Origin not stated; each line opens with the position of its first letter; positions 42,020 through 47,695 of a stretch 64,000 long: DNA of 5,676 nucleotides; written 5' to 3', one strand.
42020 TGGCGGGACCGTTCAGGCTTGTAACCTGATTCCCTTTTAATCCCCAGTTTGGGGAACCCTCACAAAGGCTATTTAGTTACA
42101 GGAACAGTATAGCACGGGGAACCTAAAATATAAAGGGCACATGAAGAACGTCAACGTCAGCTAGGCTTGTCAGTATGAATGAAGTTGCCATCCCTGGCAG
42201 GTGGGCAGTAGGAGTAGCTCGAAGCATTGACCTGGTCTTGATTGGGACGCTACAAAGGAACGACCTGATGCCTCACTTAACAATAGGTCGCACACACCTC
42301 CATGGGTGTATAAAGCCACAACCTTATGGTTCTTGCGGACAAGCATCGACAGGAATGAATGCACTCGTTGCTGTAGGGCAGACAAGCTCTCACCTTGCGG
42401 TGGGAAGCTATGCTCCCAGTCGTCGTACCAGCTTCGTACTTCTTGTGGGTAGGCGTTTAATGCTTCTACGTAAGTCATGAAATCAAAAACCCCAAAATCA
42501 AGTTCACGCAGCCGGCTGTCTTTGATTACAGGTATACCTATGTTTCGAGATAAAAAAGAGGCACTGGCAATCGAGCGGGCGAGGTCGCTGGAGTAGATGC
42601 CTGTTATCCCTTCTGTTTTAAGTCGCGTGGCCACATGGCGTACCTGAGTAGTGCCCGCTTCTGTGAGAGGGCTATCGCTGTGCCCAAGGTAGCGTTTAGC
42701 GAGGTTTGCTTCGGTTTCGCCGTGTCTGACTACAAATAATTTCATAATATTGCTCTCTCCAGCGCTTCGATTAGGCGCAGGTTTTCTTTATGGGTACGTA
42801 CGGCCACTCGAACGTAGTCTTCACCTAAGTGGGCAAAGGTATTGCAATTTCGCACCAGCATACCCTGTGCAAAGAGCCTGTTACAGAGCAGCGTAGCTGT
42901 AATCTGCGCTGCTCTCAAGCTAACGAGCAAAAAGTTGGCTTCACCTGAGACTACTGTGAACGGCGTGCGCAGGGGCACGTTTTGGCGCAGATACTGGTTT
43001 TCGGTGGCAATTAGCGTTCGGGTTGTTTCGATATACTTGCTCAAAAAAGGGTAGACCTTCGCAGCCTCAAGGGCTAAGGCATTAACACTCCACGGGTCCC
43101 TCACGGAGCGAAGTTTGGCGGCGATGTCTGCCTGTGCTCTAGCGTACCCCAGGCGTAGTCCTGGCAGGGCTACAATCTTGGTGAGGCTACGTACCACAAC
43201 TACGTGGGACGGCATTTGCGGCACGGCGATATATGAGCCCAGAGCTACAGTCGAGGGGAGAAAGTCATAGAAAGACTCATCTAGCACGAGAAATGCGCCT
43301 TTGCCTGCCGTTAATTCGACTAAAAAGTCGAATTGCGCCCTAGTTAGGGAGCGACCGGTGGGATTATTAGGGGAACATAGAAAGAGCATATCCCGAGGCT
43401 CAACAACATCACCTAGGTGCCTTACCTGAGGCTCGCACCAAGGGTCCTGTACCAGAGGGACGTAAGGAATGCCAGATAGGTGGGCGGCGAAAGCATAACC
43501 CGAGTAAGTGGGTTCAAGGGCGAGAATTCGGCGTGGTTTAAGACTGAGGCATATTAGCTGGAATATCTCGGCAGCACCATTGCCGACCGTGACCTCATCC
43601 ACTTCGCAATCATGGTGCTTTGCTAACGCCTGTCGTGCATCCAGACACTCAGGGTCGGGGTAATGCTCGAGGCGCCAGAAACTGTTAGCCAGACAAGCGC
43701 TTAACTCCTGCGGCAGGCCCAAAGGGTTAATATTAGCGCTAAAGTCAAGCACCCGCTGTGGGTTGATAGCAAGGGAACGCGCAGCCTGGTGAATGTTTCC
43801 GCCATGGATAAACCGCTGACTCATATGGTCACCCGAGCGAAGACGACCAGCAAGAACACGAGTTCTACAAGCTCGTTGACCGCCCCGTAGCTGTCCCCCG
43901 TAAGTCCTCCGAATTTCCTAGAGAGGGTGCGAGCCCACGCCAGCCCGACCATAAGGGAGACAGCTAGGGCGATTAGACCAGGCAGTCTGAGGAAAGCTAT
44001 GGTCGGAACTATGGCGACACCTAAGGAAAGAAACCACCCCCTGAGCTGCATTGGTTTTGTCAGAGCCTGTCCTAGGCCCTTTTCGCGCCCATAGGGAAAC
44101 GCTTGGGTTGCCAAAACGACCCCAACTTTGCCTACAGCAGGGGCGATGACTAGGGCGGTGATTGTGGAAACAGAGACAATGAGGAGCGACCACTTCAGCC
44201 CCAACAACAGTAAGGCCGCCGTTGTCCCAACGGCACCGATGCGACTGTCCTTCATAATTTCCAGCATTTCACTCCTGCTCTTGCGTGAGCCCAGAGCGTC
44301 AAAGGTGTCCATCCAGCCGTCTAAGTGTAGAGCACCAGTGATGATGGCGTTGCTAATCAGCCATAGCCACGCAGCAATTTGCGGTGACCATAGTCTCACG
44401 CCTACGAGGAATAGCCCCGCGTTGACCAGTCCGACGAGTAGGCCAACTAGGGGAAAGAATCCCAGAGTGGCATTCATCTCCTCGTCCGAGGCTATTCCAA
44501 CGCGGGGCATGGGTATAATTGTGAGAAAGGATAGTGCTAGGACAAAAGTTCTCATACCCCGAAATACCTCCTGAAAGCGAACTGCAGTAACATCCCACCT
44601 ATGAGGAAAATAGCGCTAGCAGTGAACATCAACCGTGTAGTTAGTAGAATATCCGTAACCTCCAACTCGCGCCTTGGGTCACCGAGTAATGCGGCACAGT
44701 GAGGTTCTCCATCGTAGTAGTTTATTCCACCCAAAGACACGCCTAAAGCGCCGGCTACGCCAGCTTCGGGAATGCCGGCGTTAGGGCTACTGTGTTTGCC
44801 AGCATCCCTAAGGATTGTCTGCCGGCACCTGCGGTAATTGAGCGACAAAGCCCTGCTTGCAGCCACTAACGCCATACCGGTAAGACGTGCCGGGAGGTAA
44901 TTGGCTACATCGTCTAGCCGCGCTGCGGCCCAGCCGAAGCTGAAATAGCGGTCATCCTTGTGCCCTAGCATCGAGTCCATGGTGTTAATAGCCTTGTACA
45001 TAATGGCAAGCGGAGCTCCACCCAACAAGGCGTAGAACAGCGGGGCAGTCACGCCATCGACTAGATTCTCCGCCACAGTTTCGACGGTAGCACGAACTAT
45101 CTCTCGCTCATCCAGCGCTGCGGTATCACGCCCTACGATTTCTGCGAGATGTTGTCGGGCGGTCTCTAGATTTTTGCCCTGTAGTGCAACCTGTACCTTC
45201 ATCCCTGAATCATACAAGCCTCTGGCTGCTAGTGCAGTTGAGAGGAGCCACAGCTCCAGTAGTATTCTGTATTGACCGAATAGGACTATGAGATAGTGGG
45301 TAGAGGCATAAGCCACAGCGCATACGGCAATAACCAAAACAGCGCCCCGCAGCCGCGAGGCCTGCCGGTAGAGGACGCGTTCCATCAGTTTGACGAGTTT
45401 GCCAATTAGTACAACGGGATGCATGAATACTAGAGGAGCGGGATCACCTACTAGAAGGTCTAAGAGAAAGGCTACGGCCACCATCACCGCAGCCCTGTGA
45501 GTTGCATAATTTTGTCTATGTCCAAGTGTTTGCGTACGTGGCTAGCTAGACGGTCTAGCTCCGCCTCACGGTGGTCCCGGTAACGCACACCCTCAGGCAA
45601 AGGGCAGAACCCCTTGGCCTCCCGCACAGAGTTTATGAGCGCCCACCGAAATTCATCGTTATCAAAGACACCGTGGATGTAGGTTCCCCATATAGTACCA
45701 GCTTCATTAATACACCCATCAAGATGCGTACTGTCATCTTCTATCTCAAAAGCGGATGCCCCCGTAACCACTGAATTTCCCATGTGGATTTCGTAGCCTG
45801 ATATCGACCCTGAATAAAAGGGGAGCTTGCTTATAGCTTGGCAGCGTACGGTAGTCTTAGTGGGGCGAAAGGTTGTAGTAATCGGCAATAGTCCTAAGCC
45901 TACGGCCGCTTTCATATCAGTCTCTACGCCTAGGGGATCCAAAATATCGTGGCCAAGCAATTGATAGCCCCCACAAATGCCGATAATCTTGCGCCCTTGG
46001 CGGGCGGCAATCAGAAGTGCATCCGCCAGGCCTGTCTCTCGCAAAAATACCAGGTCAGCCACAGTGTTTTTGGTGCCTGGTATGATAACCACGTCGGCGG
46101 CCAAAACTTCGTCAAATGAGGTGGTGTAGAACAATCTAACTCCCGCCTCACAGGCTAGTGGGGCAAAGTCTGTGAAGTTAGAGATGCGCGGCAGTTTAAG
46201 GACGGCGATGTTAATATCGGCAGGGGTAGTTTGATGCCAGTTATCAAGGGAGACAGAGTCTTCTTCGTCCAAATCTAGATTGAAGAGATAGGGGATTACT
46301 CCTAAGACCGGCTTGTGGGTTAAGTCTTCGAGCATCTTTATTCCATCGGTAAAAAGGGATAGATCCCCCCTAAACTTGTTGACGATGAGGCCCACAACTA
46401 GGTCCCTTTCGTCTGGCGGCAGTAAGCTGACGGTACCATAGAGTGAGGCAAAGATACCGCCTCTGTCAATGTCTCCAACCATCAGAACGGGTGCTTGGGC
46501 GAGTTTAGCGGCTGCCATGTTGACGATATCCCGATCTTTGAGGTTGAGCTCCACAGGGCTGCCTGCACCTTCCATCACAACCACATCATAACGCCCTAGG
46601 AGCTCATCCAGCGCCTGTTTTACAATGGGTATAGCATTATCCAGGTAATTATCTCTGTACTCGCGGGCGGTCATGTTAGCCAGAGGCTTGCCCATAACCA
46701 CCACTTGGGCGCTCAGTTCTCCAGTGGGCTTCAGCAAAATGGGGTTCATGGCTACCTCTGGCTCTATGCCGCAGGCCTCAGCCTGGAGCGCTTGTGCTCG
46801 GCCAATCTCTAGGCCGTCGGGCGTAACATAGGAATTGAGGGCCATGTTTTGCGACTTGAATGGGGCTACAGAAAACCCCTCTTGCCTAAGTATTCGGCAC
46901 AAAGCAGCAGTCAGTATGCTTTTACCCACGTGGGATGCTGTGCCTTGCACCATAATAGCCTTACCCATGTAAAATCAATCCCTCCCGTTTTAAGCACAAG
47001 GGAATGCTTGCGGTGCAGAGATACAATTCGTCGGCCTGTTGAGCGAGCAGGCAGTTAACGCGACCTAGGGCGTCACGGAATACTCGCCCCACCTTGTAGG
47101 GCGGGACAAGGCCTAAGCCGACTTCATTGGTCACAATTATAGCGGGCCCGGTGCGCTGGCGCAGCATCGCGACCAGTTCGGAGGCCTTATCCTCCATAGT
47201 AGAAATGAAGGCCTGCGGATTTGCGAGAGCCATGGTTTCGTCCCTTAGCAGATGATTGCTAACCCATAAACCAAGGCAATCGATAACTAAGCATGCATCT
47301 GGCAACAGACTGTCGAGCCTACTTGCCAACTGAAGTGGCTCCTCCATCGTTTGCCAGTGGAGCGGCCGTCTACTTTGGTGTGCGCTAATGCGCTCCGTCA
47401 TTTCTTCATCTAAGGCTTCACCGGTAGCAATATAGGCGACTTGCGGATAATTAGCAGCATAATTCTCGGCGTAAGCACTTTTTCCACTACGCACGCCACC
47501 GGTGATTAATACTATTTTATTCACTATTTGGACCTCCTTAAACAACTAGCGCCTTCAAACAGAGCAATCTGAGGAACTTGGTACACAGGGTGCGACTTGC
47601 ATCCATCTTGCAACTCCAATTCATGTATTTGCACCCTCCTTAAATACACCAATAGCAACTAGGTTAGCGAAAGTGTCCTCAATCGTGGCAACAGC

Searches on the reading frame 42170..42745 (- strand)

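Call 87: search_protein_families(library=pfam, proteins=[window:42170-42745:-], max_evalue=0.00001)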
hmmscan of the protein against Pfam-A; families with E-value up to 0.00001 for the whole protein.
window:42170-42745:- (191 aa): 1 family
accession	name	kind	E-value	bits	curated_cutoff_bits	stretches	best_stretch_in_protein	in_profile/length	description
PF00300.27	His_Phos_1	-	6.3e-45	153.7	21.7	1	3-164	1-163/194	Histidine phosphatase superfamily (branch 1)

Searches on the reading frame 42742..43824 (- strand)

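Call 88: search_protein_families(library=pfam, proteins=[window:42742-43824:-], max_evalue=0.00001)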
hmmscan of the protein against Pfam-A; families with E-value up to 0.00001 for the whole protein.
window:42742-43824:- (360 aa): 1 family
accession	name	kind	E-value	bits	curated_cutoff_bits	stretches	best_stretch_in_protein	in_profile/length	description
PF00155.27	Aminotran_1_2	-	6.9e-36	124.6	19.7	1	25-355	3-361/361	Aminotransferase class I and II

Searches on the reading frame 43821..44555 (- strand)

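Call 88: search_protein_families(library=pfam, proteins=[window:43821-44555:-], max_evalue=0.00001)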
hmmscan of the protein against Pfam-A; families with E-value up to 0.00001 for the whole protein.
window:43821-44555:- (244 aa): 1 family
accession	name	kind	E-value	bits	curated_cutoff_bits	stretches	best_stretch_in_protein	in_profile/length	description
PF02654.20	CobS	-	1.2e-53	182.8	23.2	1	7-236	1-207/207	Cobalamin-5-phosphate synthase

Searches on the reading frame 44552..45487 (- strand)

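Call 88: search_protein_families(library=pfam, proteins=[window:44552-45487:-], max_evalue=0.00001)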
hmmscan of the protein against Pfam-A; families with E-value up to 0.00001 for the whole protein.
window:44552-45487:- (311 aa): 1 family
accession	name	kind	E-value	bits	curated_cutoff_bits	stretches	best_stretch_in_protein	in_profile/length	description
PF03186.18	CobD_Cbib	-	8.9e-98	327.5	34.4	1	4-287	2-282/282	CobD/Cbib protein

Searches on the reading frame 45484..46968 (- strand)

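Call 88: search_protein_families(library=pfam, proteins=[window:45484-46968:-], max_evalue=0.00001)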
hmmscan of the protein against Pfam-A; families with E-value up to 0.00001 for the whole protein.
window:45484-46968:- (494 aa): 3 families
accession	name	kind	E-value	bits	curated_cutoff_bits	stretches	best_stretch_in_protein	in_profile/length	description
PF07685.20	GATase_3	-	5.6e-53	179.9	27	1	253-440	1-196/196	CobB/CobQ-like glutamine amidotransferase domain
PF01656.29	CbiA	-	1.5e-21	77.1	25.4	1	5-231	1-115/125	CobQ/CobB/MinD/ParA nucleotide binding domain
PF13500.12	AAA_26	-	3.1e-14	53.7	27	1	3-231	1-194/198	AAA domain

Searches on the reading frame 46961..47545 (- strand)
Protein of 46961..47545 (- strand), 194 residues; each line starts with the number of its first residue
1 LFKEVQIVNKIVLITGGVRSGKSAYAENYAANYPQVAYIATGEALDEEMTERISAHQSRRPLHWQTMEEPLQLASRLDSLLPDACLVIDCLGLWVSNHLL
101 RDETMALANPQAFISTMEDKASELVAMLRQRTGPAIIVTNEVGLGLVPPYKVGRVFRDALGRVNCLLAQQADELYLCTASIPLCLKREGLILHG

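Call 88: search_protein_families(library=pfam, proteins=[window:46961-47545:-], max_evalue=0.00001)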
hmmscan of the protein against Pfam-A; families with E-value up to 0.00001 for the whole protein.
window:46961-47545:- (194 aa): 1 family
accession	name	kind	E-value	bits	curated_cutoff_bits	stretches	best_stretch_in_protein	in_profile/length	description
PF02283.22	CobU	-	8.7e-56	188.5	27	1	12-184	1-167/168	Cobinamide kinase / cobinamide phosphate guanyltransferase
